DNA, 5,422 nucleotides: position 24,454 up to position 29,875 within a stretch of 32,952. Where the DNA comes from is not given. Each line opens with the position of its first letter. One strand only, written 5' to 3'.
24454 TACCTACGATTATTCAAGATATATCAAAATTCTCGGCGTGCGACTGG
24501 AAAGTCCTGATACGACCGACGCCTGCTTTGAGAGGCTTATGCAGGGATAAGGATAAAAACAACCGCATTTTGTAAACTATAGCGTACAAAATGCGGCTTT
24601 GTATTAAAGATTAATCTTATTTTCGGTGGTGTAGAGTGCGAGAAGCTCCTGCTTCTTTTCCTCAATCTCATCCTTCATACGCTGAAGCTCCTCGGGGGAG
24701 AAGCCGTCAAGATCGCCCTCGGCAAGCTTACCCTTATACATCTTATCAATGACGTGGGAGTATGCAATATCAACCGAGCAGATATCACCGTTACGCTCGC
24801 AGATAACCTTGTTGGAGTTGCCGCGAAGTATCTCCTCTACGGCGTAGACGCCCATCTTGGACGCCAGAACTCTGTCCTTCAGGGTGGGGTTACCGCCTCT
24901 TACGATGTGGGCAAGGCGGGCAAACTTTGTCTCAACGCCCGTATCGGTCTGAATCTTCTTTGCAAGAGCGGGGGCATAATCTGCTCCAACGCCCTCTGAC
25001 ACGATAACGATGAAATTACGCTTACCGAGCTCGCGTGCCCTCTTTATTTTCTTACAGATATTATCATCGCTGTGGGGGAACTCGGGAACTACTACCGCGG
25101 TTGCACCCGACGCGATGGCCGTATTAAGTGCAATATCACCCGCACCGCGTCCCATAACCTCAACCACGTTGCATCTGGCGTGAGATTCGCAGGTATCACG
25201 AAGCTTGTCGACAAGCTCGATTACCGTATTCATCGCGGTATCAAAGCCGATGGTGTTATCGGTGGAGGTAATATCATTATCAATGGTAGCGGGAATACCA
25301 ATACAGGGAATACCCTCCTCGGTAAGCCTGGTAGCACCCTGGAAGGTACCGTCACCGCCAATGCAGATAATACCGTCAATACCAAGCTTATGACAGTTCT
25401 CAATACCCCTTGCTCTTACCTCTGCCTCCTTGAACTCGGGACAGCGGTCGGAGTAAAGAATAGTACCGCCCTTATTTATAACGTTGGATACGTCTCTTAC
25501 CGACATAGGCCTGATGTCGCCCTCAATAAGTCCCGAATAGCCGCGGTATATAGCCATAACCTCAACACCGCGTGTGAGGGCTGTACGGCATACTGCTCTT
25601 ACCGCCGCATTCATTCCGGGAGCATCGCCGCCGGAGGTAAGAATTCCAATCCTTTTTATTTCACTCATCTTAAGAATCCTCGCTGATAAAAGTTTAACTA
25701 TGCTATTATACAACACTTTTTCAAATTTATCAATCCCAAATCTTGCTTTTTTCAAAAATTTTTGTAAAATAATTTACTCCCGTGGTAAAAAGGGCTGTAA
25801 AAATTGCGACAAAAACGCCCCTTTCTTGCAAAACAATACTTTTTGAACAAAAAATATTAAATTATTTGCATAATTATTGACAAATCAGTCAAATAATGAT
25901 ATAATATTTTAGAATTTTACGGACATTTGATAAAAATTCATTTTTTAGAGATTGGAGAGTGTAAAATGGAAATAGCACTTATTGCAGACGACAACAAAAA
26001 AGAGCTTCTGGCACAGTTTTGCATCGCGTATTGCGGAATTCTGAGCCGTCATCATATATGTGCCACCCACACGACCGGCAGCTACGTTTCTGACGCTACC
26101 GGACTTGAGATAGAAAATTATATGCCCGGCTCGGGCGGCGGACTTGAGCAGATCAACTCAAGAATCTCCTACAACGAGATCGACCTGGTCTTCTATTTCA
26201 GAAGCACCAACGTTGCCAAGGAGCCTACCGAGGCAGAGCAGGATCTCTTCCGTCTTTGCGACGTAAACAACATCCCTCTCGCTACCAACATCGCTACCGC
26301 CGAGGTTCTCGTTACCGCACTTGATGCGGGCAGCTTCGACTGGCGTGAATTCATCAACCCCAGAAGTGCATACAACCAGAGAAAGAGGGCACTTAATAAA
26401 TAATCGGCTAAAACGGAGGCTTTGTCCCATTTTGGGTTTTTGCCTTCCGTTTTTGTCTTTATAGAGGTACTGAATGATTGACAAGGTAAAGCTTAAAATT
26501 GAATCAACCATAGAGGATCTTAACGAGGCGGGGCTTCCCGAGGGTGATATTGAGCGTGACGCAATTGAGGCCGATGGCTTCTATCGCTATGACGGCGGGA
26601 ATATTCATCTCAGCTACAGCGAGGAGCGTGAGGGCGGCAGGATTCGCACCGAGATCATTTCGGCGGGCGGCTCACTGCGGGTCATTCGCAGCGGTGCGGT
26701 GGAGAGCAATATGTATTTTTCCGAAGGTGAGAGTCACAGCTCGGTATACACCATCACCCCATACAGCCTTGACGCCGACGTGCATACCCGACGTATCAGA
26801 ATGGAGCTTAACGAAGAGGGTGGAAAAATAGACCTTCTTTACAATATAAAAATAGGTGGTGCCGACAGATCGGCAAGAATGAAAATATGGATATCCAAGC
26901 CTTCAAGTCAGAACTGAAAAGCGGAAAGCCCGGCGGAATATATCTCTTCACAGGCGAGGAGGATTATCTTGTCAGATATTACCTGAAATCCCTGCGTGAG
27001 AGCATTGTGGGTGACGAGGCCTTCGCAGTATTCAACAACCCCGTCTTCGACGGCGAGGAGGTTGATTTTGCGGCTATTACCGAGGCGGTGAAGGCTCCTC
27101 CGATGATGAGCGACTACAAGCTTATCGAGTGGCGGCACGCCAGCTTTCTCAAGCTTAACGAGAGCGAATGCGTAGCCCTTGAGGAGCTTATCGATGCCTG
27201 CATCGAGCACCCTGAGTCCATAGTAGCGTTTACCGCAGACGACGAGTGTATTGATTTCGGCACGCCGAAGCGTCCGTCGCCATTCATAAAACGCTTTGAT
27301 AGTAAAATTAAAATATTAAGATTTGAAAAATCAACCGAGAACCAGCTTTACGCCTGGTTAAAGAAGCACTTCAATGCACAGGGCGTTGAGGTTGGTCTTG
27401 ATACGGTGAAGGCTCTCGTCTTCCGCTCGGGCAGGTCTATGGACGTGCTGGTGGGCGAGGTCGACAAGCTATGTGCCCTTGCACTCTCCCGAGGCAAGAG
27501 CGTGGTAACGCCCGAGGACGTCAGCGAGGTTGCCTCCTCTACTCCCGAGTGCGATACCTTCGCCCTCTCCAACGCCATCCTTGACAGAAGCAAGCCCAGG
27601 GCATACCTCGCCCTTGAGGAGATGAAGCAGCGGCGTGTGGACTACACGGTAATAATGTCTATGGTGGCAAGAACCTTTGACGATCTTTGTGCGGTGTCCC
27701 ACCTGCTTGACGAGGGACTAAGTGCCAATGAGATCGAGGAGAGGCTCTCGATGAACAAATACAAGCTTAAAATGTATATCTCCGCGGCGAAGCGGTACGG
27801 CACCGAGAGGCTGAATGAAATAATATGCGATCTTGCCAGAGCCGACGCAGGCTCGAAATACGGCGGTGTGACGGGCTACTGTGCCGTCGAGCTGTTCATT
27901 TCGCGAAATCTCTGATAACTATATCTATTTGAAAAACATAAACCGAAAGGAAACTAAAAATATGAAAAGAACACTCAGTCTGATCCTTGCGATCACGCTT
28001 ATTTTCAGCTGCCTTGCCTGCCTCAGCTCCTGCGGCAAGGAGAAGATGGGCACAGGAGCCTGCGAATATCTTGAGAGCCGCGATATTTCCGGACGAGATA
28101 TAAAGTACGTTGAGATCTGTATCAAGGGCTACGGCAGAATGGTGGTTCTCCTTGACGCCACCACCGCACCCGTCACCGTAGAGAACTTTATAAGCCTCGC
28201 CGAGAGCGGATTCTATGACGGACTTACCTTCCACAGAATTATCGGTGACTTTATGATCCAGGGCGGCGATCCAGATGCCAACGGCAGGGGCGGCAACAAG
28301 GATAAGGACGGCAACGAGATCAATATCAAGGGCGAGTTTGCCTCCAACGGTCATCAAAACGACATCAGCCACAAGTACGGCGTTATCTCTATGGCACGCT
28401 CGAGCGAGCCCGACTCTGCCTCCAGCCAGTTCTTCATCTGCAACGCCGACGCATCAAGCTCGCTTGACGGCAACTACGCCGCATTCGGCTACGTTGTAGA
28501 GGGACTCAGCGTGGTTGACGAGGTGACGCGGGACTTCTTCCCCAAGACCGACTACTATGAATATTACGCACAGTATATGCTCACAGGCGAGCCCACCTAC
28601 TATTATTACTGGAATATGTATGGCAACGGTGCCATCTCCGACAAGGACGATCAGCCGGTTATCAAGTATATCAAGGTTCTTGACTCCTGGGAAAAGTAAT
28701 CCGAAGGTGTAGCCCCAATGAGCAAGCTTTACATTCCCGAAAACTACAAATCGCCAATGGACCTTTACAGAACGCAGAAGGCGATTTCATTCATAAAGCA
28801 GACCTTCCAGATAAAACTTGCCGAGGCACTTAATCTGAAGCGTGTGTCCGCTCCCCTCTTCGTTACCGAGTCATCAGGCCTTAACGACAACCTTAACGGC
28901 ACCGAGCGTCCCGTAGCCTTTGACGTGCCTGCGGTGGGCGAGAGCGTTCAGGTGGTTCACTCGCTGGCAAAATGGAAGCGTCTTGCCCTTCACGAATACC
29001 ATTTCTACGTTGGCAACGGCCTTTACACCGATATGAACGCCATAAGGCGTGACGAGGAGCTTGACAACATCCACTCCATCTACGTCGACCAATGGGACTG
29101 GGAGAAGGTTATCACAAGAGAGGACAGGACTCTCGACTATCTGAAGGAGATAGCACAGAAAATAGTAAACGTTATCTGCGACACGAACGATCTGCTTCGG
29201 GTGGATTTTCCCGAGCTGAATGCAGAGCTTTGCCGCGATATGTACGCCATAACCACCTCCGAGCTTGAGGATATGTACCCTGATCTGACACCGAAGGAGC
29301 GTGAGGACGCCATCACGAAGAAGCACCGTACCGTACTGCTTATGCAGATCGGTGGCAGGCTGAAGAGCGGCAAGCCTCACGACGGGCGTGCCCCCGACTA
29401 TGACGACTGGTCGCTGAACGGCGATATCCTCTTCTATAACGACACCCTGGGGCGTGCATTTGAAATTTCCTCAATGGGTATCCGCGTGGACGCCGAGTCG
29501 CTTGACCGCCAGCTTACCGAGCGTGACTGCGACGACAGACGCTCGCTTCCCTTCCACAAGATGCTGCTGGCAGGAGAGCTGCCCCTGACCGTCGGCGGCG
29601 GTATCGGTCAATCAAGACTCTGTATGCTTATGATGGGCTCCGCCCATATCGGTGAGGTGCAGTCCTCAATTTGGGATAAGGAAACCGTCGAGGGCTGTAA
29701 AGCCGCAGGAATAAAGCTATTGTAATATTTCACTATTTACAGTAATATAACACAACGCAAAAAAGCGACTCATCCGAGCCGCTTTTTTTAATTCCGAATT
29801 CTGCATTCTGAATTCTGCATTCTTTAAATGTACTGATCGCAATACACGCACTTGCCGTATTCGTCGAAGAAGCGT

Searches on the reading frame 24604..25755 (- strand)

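Call 79: search_protein_families(library=pfam, proteins=[window:24604-25755:-], max_evalue=0.00001)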
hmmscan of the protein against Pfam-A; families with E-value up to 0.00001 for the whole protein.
window:24604-25755:- (383 aa): 2 families
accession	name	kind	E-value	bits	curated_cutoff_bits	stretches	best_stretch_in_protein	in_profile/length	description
PF00365.25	PFK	-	7.9e-105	350.6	30.9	1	35-307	1-275/277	Phosphofructokinase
PF01513.26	NAD_kinase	-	1.3e-07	32.4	25.5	1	115-156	62-104/130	ATP-NAD kinase N-terminal domain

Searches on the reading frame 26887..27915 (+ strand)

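Call 79: search_protein_families(library=pfam, proteins=[window:26887-27915:+], max_evalue=0.00001)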
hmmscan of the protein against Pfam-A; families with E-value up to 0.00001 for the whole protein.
window:26887-27915:+ (342 aa): 2 families
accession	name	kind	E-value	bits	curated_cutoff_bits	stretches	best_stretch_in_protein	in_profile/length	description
PF21694.2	DNA_pol3_delta_C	-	5.2e-18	65.6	27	1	223-339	3-119/121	DNA polymerase III delta subunit, C-terminal domain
PF06144.19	DNA_pol3_delta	-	1.4e-08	35.2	21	1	19-105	1-90/124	DNA polymerase III, delta subunit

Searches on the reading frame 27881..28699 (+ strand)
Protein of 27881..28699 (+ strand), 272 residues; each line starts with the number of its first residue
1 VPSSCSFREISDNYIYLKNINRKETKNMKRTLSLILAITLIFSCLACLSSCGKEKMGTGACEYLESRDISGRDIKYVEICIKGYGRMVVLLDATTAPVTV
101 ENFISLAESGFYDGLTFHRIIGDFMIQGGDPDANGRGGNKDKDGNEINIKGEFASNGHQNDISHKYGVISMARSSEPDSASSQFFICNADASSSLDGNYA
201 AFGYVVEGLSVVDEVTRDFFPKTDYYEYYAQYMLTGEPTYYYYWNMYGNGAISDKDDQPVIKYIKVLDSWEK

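Call 79: search_protein_families(library=pfam, proteins=[window:27881-28699:+], max_evalue=0.00001)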
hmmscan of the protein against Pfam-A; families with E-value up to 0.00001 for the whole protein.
window:27881-28699:+ (272 aa): 1 family
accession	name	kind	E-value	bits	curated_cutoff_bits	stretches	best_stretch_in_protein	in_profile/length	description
PF00160.26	Pro_isomerase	-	6.5e-43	147.2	21.7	1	76-216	1-138/159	Cyclophilin type peptidyl-prolyl cis-trans isomerase/CLD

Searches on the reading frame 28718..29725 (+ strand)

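Call 79: search_protein_families(library=pfam, proteins=[window:28718-29725:+], max_evalue=0.00001)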
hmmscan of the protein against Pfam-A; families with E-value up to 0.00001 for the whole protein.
window:28718-29725:+ (335 aa): 1 family
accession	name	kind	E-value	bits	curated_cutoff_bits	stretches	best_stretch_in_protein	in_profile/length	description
PF03590.20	AsnA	-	8.6e-105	350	27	1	20-244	1-226/228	Aspartate-ammonia ligase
